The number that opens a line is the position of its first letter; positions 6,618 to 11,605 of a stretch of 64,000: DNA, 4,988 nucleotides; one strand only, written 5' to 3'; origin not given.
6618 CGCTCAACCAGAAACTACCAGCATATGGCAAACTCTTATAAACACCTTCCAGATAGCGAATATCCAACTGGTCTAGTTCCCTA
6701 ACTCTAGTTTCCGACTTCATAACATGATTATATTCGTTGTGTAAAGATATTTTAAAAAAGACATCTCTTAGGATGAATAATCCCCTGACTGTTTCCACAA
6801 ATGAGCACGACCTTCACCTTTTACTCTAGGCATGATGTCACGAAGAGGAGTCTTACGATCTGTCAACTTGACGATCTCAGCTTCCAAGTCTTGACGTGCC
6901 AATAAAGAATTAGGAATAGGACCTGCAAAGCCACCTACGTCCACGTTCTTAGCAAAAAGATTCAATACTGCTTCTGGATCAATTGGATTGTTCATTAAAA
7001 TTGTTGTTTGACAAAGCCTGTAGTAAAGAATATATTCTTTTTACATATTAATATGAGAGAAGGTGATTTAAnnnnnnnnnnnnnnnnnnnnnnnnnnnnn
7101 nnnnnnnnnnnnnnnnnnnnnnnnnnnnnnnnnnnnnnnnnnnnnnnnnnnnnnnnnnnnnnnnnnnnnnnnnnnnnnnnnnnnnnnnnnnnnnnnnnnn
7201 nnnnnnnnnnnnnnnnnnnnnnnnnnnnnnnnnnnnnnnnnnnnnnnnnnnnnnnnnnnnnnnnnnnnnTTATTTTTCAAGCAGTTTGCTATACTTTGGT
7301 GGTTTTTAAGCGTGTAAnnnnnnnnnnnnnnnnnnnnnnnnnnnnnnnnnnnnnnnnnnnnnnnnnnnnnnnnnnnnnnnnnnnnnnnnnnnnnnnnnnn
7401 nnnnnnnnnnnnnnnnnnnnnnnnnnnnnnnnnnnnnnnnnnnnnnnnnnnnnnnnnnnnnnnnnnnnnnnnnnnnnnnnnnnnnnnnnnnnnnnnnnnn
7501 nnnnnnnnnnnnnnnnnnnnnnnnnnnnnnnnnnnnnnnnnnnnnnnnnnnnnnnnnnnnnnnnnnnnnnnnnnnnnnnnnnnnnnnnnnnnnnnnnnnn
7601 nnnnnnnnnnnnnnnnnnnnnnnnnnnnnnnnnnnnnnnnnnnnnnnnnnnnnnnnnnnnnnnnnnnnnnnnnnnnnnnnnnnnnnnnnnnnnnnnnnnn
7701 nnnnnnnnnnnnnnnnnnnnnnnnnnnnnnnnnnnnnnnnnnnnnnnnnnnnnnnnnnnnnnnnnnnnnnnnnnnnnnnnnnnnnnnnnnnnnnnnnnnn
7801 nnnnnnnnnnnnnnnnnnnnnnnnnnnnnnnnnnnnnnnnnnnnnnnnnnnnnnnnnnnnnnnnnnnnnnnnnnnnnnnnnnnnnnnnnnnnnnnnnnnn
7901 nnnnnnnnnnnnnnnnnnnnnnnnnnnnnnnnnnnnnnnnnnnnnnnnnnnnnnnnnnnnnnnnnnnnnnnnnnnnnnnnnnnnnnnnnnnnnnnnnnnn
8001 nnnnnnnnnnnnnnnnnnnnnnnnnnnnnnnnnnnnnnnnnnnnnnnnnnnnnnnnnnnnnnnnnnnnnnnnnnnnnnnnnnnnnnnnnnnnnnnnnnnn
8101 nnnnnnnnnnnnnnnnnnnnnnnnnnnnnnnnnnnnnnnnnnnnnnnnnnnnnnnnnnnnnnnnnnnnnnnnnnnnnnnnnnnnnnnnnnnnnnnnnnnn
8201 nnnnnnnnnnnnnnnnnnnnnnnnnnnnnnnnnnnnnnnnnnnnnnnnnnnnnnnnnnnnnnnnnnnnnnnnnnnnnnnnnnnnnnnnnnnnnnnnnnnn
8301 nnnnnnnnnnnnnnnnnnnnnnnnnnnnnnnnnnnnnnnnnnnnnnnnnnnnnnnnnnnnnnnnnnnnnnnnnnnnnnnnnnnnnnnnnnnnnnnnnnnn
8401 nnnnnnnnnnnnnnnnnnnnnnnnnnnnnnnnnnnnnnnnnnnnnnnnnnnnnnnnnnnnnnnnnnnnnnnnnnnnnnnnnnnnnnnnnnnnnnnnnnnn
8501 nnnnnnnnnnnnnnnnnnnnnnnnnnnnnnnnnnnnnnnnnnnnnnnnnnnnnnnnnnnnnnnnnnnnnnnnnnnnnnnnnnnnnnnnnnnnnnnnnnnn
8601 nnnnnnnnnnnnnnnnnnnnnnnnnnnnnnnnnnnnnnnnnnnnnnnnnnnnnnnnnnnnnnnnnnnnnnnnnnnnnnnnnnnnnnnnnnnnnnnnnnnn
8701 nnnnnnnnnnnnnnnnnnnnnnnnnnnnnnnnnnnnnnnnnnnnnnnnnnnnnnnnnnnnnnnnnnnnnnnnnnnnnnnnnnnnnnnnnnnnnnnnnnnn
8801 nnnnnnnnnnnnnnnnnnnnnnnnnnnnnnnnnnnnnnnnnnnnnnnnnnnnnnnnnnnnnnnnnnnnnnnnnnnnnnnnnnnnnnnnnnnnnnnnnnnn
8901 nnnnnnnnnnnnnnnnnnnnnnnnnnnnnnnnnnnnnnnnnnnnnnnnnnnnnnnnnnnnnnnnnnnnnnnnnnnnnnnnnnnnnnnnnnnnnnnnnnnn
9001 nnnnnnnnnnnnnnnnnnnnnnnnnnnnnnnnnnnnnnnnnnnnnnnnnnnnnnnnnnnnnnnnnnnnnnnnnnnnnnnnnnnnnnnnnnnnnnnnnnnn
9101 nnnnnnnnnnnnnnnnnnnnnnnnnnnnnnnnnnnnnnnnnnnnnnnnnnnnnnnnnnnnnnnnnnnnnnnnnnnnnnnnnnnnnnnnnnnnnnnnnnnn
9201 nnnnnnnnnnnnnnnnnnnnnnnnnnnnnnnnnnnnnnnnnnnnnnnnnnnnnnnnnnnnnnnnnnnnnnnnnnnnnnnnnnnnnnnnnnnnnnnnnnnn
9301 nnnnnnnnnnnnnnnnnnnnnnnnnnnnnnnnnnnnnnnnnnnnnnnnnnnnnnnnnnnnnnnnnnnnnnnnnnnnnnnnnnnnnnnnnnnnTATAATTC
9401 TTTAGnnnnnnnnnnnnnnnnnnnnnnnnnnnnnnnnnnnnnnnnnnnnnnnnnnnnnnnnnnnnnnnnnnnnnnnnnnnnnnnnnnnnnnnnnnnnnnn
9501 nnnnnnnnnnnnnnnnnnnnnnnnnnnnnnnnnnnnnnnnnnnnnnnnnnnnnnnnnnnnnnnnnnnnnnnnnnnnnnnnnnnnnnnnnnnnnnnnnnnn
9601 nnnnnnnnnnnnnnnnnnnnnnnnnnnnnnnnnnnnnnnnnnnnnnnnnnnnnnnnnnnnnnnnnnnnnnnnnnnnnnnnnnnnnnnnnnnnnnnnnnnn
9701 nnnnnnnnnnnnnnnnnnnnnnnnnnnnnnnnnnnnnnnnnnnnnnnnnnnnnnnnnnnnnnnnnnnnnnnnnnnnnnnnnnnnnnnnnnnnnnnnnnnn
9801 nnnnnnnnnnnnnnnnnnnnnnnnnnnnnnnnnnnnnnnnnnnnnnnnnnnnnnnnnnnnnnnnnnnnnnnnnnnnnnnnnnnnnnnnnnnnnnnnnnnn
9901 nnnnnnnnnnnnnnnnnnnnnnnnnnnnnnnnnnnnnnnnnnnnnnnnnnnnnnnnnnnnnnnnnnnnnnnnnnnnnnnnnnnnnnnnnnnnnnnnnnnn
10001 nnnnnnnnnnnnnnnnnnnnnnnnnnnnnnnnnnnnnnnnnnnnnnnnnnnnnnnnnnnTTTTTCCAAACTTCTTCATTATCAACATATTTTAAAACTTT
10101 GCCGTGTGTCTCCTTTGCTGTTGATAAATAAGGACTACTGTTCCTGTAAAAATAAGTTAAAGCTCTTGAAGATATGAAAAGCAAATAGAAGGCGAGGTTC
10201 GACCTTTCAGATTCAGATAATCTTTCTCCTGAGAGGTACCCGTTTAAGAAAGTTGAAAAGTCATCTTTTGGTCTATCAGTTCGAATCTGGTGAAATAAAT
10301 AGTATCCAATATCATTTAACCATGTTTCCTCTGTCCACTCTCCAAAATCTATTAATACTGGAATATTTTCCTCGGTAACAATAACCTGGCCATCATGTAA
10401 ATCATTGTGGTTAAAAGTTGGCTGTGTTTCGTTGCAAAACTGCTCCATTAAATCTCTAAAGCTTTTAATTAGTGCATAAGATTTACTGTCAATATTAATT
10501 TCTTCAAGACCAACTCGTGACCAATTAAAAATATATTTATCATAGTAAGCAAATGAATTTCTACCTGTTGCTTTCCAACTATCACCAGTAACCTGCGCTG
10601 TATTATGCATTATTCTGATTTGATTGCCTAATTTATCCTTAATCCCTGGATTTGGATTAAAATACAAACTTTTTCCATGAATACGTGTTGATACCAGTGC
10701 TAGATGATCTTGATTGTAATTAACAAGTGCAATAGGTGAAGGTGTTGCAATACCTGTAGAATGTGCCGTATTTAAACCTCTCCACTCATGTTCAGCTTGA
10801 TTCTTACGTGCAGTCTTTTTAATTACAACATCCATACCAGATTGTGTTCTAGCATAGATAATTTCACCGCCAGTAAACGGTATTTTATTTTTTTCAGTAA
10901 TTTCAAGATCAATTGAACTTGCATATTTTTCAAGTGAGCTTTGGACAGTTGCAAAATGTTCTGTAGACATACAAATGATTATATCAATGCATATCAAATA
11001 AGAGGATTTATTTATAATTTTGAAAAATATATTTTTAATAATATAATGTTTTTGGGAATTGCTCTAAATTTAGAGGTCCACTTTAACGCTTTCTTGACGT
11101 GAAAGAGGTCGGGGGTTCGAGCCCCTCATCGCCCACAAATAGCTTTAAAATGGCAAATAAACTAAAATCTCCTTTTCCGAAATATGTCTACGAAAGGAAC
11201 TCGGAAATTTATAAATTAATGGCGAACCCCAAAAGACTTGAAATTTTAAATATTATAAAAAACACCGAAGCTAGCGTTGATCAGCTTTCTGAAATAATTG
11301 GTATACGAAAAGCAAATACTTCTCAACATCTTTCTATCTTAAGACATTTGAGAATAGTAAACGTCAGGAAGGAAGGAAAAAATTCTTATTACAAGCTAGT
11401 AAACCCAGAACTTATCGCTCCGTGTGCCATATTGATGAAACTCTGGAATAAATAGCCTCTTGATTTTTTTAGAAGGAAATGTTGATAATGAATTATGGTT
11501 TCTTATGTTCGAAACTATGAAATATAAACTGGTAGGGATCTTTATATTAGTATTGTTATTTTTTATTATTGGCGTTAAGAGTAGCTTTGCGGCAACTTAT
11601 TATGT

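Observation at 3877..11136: tRNA-Val-integrated island bounded by exact 50-bp direct repeats and carrying a RiPP (TOMM/LAP) gene cluster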

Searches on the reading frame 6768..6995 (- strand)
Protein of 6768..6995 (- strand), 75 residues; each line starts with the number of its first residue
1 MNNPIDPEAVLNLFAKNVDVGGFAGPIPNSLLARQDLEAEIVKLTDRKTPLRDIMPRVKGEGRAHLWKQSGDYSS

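Call 4: search_protein_families(library=pfam, proteins=[window:6768-6995:-], max_evalue=0.01)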
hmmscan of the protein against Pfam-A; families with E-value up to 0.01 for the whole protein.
window:6768-6995:- (75 aa): 0 families

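Call 10: search_protein_families(library=phrogs, proteins=[window:6768-6995:-], max_evalue=0.01)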
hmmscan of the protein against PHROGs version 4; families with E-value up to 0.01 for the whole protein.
window:6768-6995:- (75 aa): 1 family
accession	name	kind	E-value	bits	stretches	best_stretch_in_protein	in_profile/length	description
phrog_13692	-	unknown function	0.00037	20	1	32-69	39-76/491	-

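Call 11: search_protein_families(library=ncbifam, proteins=[window:6768-6995:-], max_evalue=0.01)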
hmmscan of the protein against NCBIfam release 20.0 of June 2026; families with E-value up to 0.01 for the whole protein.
window:6768-6995:- (75 aa): 0 families

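Call 22: search_dna_similar(query=window:6768-6995:-, collection=phages, mode=protein, max_evalue=0.01, max_rows=15)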
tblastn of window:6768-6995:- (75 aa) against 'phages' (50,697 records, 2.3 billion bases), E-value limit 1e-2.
No match.

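Call 52: search_protein_families(library=padloc, proteins=[window:6768-6995:-], max_evalue=1)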
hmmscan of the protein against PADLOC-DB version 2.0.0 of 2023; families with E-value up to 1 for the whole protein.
window:6768-6995:- (75 aa): 0 families

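Call 53: search_protein_families(library=pfam, proteins=[window:6768-6995:-], max_evalue=10)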
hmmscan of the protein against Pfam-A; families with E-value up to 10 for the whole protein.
window:6768-6995:- (75 aa): 0 families

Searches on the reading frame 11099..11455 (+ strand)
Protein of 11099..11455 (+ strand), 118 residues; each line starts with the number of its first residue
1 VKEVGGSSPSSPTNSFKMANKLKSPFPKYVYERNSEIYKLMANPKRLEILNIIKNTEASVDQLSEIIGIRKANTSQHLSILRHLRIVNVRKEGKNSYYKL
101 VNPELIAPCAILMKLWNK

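Call 4: search_protein_families(library=pfam, proteins=[window:11099-11455:+], max_evalue=0.01)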
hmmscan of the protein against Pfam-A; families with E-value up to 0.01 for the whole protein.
window:11099-11455:+ (118 aa): 5 families
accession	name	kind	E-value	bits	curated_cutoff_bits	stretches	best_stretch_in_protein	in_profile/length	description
PF01022.26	HTH_5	-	9.9e-12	45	22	1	43-88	1-46/47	Bacterial regulatory protein, arsR family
PF12840.13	HTH_20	-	4.9e-07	30.1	27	1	41-90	1-51/51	Helix-turn-helix domain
PF25212.1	HVO_A0114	-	4e-05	23.8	27.6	1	41-95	19-74/84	HVO_A0114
PF13601.12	HTH_34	-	0.0052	17.3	27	1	46-95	2-52/80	Winged helix DNA-binding domain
PF01978.25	TrmB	-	0.0067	16.7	25.6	0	52-104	17-68/68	Sugar-specific transcriptional regulator TrmB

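Call 10: search_protein_families(library=phrogs, proteins=[window:11099-11455:+], max_evalue=0.01)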
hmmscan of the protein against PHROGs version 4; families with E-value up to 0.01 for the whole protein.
window:11099-11455:+ (118 aa): 3 families
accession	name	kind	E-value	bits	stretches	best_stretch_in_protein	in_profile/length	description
phrog_20880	-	unknown function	8.1e-09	36.4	1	35-107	17-89/110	-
phrog_10086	-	DNA, RNA and nucleotide metabolism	0.0017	19.5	1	48-106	23-80/91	HTH DNA binding protein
phrog_11214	-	unknown function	0.0067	17.4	1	43-95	50-103/123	-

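Call 11: search_protein_families(library=ncbifam, proteins=[window:11099-11455:+], max_evalue=0.01)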
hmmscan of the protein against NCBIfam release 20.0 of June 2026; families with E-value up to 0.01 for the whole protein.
window:11099-11455:+ (118 aa): 10 families
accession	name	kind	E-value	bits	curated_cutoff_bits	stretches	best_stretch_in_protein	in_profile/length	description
NF033788.1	HTH_metalloreg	subfamily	5.6e-21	74.1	55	1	35-105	2-73/77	metalloregulator ArsR/SmtB family transcription factor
NF040642.1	sulf_sens_BigR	equivalog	1e-12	48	155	1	35-102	11-78/95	sulfite-sensing transcriptional repressor BigR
NF033789.1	repress_SdpR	subfamily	1.1e-11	44.4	100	1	37-100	1-64/79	autorepressor SdpR family transcription factor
NF052532.1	TransRegPagRBaca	equivalog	2.5e-09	37.1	170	1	30-105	13-88/99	transcriptional repressor PagR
NF047906.1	CdPbTransRegCmtR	equivalog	2.2e-08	34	150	1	39-112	16-89/104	Cd(II)/Pb(II)-sensing metalloregulatory transcriptional regulator CmtR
NF045707.1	Dbac_1936_reg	equivalog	2.7e-08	33.7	115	1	35-107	8-80/99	ArsR/SmtB-type metalloregulator TsoR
NF041413.1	ArsR_Rv2640c_fam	equivalog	7.1e-07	29.6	155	1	39-113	37-114/118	Rv2640c family ArsR-like transcriptional regulator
NF007528.0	PRK10141.1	subfamily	8.1e-06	25.7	97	1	36-107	8-79/117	metalloregulator ArsR/SmtB family transcription factor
NF053755.1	MsvR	equivalog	1.7e-05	24.6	220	1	38-95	7-64/236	transcriptional factor MsvR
TIGR01884.1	cas_HTH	subfamily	0.00014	21.3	60.2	1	41-99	139-197/202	CRISPR-associated CARF protein Csa3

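Call 14: find_encoding_contigs(protein=window:11150-11455:+, flank=10000, max_places=10)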
Protein window:11150-11455:+ (101 aa): 1 contig read that carries it; 1 place shown.
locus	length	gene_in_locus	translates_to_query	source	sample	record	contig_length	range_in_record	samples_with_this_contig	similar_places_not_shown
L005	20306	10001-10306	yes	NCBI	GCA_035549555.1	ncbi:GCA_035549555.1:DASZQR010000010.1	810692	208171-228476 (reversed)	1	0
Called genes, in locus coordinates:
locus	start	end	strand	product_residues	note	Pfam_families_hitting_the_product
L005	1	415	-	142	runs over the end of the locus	-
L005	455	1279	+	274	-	PF05697:Trigger_N, PF05698:Trigger_C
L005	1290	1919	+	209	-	PF18904:DUF5660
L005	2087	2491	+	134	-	PF03692:CxxCxxCC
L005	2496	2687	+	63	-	-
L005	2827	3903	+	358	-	PF00589:Phage_integrase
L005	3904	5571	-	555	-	-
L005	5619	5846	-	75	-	-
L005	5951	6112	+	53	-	-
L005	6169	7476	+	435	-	PF02624:YcaO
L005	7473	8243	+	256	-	PF00881:Nitroreductase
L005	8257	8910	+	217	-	PF00300:His_Phos_1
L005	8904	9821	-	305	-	PF01636:APH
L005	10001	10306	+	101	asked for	PF01022:HTH_5, PF12840:HTH_20 (weak)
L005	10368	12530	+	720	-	PF22842:Pel9A-like_beta_helix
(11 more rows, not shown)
